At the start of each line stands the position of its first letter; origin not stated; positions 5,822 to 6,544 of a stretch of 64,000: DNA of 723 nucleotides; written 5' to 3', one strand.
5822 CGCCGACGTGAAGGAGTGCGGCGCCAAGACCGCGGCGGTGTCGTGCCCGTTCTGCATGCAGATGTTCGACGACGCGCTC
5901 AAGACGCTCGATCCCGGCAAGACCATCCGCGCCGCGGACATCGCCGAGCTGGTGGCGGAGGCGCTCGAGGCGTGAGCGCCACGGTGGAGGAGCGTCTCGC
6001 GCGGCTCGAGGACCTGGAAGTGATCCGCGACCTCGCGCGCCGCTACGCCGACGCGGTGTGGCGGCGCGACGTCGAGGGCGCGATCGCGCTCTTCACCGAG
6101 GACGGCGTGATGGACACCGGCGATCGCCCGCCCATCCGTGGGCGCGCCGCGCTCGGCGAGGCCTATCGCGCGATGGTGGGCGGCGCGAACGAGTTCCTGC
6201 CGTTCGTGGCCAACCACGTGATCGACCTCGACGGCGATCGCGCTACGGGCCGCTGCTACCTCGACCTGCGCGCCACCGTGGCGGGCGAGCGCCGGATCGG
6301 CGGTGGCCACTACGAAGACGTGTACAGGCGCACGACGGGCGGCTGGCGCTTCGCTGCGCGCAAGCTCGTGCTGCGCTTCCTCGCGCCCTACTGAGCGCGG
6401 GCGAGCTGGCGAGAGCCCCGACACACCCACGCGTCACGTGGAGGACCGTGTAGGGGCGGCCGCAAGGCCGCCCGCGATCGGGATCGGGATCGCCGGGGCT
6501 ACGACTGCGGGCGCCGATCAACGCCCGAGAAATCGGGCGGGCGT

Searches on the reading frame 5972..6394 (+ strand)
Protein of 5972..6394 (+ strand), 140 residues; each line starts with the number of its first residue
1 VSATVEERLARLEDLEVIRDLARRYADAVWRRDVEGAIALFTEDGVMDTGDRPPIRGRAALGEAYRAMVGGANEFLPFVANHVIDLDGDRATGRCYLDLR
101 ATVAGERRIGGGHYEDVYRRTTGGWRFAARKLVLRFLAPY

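Call 69: search_protein_families(library=pfam, proteins=[window:5972-6394:+], max_evalue=0.001)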
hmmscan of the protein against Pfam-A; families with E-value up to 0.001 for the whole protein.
window:5972-6394:+ (140 aa): 4 families
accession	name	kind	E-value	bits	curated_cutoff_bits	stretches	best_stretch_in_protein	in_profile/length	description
PF13577.12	SnoaL_4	-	9.7e-26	90.7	24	1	11-131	2-126/126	SnoaL-like domain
PF14534.12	DUF4440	-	6.6e-10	39.8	25.2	1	18-126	1-106/107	Domain of unknown function (DUF4440)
PF12680.13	SnoaL_2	-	8e-08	33.3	27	1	22-107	1-77/102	SnoaL-like domain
PF13474.12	SnoaL_3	-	0.00054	20.7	22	1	18-128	1-112/121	SnoaL-like domain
